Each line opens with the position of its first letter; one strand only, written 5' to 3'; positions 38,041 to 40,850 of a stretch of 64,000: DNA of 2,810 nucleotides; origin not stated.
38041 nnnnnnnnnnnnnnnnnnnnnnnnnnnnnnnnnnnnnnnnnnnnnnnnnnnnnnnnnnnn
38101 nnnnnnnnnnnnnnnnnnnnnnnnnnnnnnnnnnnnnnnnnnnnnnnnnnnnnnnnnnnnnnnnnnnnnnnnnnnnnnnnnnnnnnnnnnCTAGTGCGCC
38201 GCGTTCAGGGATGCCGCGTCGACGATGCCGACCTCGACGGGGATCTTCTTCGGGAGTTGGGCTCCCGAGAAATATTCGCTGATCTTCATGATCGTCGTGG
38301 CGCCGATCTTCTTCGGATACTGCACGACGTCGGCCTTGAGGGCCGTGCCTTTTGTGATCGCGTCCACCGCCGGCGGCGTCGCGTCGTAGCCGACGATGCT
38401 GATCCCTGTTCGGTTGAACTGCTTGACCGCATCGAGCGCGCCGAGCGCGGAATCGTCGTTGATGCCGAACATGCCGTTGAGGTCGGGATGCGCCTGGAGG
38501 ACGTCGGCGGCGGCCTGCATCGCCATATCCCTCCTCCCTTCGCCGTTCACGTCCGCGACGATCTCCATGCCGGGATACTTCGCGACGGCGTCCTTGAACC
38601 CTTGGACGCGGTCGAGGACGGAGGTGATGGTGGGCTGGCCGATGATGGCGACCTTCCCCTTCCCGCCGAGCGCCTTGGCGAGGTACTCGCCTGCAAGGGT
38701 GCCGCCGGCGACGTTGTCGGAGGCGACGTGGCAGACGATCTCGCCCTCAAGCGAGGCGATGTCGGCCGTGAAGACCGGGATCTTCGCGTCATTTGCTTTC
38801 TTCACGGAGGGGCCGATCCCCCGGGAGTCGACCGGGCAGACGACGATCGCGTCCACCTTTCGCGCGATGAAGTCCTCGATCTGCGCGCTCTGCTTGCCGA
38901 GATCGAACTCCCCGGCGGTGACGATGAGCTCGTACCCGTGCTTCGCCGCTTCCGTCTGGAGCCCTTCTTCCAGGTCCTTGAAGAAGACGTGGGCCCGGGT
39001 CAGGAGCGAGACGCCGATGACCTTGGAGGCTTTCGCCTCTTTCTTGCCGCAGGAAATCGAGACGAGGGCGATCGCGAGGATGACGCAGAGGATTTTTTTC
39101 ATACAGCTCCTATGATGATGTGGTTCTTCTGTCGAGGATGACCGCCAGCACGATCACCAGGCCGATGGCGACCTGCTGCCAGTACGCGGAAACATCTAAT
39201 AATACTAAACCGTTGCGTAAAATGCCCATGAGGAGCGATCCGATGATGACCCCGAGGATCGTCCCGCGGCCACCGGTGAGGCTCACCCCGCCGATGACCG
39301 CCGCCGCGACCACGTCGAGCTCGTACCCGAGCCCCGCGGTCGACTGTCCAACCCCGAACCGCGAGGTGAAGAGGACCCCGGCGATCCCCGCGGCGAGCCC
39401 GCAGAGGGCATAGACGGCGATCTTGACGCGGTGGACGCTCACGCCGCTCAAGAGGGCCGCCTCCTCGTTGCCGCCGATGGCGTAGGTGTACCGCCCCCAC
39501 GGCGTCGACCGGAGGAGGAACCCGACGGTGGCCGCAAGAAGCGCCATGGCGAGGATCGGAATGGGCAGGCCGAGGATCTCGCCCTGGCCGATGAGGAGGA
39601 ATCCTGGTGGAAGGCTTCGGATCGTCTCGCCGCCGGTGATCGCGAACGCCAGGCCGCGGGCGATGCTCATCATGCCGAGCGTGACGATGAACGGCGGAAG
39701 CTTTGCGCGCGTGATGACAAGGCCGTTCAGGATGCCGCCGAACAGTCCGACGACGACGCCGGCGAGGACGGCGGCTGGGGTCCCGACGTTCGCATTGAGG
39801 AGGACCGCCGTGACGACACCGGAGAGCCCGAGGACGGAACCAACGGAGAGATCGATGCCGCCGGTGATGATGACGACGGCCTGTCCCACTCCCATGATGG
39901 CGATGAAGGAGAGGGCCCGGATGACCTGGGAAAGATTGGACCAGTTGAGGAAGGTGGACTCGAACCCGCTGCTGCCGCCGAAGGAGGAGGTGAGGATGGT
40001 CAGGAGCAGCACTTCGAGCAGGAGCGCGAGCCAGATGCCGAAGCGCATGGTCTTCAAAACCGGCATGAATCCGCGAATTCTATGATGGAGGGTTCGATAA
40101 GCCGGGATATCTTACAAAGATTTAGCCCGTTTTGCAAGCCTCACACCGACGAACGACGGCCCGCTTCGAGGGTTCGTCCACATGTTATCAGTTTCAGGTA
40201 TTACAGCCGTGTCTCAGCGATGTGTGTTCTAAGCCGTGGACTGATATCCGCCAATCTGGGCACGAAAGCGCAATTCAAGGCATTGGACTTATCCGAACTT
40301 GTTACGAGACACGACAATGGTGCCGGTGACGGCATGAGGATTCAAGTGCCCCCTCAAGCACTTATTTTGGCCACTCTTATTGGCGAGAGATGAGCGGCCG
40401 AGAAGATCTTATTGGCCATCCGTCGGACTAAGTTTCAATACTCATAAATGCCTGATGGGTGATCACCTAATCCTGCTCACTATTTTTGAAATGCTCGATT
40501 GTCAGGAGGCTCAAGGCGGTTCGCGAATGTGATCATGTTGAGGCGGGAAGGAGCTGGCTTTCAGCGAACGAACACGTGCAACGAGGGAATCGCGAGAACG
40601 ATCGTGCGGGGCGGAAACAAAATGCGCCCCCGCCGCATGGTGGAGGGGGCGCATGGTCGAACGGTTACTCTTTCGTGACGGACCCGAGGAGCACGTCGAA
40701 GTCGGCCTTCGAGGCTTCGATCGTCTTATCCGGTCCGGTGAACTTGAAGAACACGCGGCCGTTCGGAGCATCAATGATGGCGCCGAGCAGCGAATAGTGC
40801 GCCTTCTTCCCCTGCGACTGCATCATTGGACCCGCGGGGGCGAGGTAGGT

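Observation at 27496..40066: Glycan-utilisation locus without Sus genes: GH38 alpha-mannosidase plus GH36-like alpha-galactosidase plus outer-membrane beta-barrel plus four-gene sugar ABC importer, ending in a sigma-54/GAF activator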

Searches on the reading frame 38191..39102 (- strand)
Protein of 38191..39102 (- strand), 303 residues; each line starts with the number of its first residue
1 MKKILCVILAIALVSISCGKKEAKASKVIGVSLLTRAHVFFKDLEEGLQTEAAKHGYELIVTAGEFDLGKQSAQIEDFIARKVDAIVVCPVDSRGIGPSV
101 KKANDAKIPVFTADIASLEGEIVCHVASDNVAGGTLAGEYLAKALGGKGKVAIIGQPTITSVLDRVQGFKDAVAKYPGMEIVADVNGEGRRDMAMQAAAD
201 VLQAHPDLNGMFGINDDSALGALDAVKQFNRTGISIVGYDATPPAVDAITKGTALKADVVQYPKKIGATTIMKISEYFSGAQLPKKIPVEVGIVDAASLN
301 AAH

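Call 4: search_protein_families(library=pfam, proteins=[window:38191-39102:-], max_evalue=0.01)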
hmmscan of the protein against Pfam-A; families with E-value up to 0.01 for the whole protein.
window:38191-39102:- (303 aa): 3 families
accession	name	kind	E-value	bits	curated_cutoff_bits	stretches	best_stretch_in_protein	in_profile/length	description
PF13407.12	Peripla_BP_4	-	1.4e-59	202.2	35.1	1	29-280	1-256/258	Periplasmic binding protein domain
PF00532.27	Peripla_BP_1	-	2.4e-19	70.3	22.2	1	28-237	3-213/281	Periplasmic binding proteins and sugar binding domain of LacI family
PF13377.12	Peripla_BP_3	-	0.0011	19.5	26.5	1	151-254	12-125/167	Periplasmic binding protein-like domain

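Call 21: search_solved_structures(query=window:38191-39102:-, max_evalue=1e-20)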
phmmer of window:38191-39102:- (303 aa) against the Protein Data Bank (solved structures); distinct sequences matched with E-value up to 1e-20: 32.
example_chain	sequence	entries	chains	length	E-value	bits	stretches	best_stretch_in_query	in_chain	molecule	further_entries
2ioy_A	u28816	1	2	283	1.8e-57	198.2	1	27-303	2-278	Periplasmic sugar-binding protein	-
2gx6_A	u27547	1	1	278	2.7e-46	161.6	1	33-294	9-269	D-ribose-binding periplasmic protein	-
1drk_A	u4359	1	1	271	8.9e-46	159.8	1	32-294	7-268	D-RIBOSE-BINDING PROTEIN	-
1drj_A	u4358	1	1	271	2.1e-45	158.6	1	32-294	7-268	D-RIBOSE-BINDING PROTEIN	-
1urp_A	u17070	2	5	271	4e-45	157.7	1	32-294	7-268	D-RIBOSE-BINDING PROTEIN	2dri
1dbp_A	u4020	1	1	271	3.5e-44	154.6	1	32-294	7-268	D-RIBOSE-BINDING PROTEIN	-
1ba2_A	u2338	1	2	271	3.9e-44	154.4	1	32-294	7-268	D-RIBOSE-BINDING PROTEIN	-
7e7m_A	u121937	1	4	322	7.8e-42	146.9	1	19-287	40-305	D-ribose ABC transporter substrate-binding protein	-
4rwe_A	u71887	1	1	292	1.1e-41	146.4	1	28-286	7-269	Sugar-binding transport protein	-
4zjp_A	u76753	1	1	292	1.4e-38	136.2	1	27-294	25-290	Monosaccharide-transporting ATPase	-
2fn9_A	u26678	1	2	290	1.4e-37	133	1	34-295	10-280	ribose ABC transporter, periplasmic ribose-binding protein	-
2fn8_A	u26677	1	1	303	6.6e-37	130.7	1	34-297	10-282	ribose ABC transporter, periplasmic ribose-binding protein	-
4yv7_A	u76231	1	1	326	6.5e-34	120.9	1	28-300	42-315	Periplasmic binding protein/LacI transcriptional regulator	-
5dte_A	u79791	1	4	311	1.5e-32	116.4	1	29-295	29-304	Monosaccharide-transporting ATPase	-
5hsg_A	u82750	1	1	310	2.1e-32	116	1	34-300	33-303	Putative ABC transporter, nucleotide binding/ATPase protein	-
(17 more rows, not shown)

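Call 22: search_protein_families(library=ncbifam, proteins=[window:38191-39102:-], max_evalue=0.001)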
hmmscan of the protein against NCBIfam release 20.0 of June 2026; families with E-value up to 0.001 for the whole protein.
window:38191-39102:- (303 aa): 27 families (the best 25 are shown)
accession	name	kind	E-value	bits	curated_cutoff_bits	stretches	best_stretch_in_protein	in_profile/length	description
NF007936.0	PRK10653.1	equivalog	3.8e-56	190.6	337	1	1-294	3-293/295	ribose ABC transporter substrate-binding protein RbsB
NF007254.0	PRK09701.1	equivalog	2.4e-29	102.5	335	1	2-296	2-306/311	D-allose transporter substrate-binding protein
NF041827.1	YtfQ_transport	equivalog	2.6e-27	95.6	510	1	8-287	7-295/320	galactofuranose ABC transporter, galactofuranose-binding protein YtfQ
NF047341.1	lactose_RbsR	equivalog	4.8e-17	62.3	382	1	23-245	58-277/331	ribose utilization transcriptional repressor RbsR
TIGR02637.1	RhaS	equivalog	4.7e-15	55.6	342.25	1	38-274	10-252/302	rhamnose ABC transporter substrate-binding protein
NF011937.0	PRK15408.1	equivalog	7.3e-15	54.7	384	1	5-254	11-260/340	autoinducer 2 ABC transporter substrate-binding protein LsrB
NF007075.0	PRK09526.1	subfamily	1.6e-14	53.6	340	1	42-259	79-295/358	LacI family DNA-binding transcriptional regulator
NF052284.1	rhzpin_SBP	equivalog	3.3e-14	52.7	420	1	45-255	20-233/289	rhizopine catabolism ABC transporter substrate-binding protein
NF007743.0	PRK10423.1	equivalog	5.2e-14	52.1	531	1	24-241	57-275/330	ribose operon transcriptional repressor RbsR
NF007449.0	PRK10014.1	subfamily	2.3e-13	49.9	310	1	23-232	61-268/342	Mal regulon transcriptional regulator MalI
NF007979.0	PRK10703.1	equivalog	4.4e-13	49.1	501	1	25-242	58-277/341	HTH-type transcriptional repressor PurR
NF040907.2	ChvE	equivalog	1.3e-12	47.6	460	1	29-148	1-121/324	multiple monosaccharide ABC transporter substrate-binding protein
TIGR02634.1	xylF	equivalog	3.3e-12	46.6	389.55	1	45-254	17-232/302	D-xylose ABC transporter substrate-binding protein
NF011924.1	PRK15395.1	equivalog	1.7e-11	43.8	420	1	1-259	1-277/329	galactose/glucose ABC transporter substrate-binding protein MglB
NF008185.0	PRK10936.1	equivalog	1.1e-10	40.9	200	1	47-253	68-275/346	TMAO reductase system periplasmic protein TorT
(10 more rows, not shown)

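Call 80: search_solved_structures(query=window:38191-39102:-, max_evalue=1e-44, show_alignments=3)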
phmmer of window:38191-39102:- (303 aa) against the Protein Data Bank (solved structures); distinct sequences matched with E-value up to 1e-44: 5.
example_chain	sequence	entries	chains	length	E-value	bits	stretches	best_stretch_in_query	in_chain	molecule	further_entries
2ioy_A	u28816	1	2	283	1.8e-57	198.2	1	27-303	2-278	Periplasmic sugar-binding protein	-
2gx6_A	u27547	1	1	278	2.7e-46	161.6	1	33-294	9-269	D-ribose-binding periplasmic protein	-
1drk_A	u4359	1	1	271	8.9e-46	159.8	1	32-294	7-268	D-RIBOSE-BINDING PROTEIN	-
1drj_A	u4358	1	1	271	2.1e-45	158.6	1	32-294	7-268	D-RIBOSE-BINDING PROTEIN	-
1urp_A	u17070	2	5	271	4e-45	157.7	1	32-294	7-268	D-RIBOSE-BINDING PROTEIN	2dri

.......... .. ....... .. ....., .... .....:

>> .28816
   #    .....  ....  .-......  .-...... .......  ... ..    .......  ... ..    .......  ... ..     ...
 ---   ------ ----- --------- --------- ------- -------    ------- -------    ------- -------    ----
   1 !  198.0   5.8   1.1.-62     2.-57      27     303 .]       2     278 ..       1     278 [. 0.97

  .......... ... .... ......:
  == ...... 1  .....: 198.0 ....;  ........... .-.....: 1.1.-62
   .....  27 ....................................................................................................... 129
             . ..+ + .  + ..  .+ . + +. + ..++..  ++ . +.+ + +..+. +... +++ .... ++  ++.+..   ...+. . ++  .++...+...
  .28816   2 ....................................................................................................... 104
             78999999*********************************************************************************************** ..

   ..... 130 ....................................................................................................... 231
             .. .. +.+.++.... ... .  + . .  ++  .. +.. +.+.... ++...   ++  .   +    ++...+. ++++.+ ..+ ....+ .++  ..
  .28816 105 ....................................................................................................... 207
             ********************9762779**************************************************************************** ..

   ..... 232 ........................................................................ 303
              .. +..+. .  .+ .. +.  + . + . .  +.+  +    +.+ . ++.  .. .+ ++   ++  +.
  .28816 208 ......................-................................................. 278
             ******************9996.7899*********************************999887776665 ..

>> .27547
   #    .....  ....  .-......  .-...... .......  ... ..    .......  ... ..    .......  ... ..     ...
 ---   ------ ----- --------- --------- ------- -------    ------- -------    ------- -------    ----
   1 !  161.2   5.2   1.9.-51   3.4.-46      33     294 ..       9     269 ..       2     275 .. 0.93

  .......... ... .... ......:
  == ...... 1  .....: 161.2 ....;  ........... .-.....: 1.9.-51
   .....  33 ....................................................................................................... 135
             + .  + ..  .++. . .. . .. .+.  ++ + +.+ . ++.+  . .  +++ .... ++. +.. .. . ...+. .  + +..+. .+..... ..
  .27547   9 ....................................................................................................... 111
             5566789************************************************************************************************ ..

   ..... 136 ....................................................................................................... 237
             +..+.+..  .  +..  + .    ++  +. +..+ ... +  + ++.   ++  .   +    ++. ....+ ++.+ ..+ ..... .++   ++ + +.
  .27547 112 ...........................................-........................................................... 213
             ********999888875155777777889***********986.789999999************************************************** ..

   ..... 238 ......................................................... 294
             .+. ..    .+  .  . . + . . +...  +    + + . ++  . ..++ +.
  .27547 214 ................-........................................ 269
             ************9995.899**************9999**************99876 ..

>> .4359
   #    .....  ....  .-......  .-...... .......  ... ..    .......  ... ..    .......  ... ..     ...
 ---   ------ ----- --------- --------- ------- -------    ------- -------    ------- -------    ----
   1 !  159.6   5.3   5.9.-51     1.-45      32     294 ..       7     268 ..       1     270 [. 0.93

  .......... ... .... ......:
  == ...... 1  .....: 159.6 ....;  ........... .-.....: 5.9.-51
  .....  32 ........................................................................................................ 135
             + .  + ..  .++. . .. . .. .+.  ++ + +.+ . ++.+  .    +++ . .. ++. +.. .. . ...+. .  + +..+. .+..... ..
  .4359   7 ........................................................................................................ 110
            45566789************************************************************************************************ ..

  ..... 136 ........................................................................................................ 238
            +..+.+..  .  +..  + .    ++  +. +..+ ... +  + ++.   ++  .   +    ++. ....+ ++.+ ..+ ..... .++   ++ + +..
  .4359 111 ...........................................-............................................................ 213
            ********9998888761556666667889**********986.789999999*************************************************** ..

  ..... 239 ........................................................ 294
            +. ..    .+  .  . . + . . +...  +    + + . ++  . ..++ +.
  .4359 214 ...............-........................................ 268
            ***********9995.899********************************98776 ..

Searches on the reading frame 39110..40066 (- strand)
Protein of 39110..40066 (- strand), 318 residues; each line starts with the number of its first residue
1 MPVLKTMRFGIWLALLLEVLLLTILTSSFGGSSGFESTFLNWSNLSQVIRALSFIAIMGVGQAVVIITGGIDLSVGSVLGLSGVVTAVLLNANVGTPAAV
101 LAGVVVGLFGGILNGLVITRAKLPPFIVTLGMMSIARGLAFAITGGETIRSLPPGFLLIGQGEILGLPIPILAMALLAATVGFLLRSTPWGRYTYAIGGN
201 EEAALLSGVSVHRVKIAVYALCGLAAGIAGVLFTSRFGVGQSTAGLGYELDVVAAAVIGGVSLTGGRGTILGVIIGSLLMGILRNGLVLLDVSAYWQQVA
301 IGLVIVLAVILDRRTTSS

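Call 4: search_protein_families(library=pfam, proteins=[window:39110-40066:-], max_evalue=0.01)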
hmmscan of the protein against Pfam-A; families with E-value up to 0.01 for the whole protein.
window:39110-40066:- (318 aa): 1 family
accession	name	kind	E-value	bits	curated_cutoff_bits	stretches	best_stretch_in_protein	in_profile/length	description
PF02653.21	BPD_transp_2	-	1.4e-43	149.5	26.8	1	45-309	2-269/269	Branched-chain amino acid transport system / permease component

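Call 22: search_protein_families(library=ncbifam, proteins=[window:39110-40066:-], max_evalue=0.001)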
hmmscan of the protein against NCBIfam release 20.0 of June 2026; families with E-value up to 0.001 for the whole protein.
window:39110-40066:- (318 aa): 13 families
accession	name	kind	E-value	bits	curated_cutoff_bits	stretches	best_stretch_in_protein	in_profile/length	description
NF007067.0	PRK09512.1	equivalog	4.1e-73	246.4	398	1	33-314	34-319/321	ribose ABC transporter permease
NF008441.0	PRK11285.1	equivalog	6.1e-72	242.5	378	1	18-314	29-325/333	L-arabinose ABC transporter permease AraH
NF040906.3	GguB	equivalog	8.3e-66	222.7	450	2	166-312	223-369/375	multiple monosaccharide ABC transporter permease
NF007252.0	PRK09699.1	equivalog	4.5e-62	210.2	396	1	19-313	29-322/326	D-allose ABC transporter permease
NF007014.0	PRK09478.1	equivalog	1.7e-51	175.5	386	1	35-314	32-330/336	galactose/methyl galactoside ABC transporter permease MglC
NF011961.0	PRK15432.1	equivalog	5.7e-49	167.2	388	1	28-314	20-306/344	autoinducer 2 ABC transporter permease LsrC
NF008630.0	PRK11618.1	equivalog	2.5e-48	165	363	1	28-315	19-312/331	galactofuranose ABC transporter, permease protein YjfF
NF041862.1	YtfT_transport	equivalog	3e-39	135.1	535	1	48-311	59-323/339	galactofuranose ABC transporter, ATP-binding protein YtfT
NF011612.1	PRK15038.1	equivalog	8.1e-37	127.1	500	1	12-310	4-303/322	autoinducer 2 ABC transporter permease LsrD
TIGR03408.1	urea_trans_UrtC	equivalog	9.9e-10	38.6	296.2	1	174-311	175-306/313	urea ABC transporter permease subunit UrtC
NF008450.0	PRK11301.1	subfamily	2.1e-06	27.4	366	1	172-310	269-399/418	high-affinity branched-chain amino acid ABC transporter permease LivM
TIGR03409.1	urea_trans_UrtB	equivalog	9.8e-05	22.1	250.3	1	98-310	66-278/291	urea ABC transporter permease subunit UrtB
NF008011.0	PRK10740.1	equivalog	0.00084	19.1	379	1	174-310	166-294/308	high-affinity branched-chain amino acid ABC transporter permease LivH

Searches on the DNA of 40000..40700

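Call 57: search_rna_families(source=window, start=40000, end=40700, threshold=evalue, max_evalue=1)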
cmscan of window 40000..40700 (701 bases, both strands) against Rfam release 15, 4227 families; matches with E-value up to 1: 0.
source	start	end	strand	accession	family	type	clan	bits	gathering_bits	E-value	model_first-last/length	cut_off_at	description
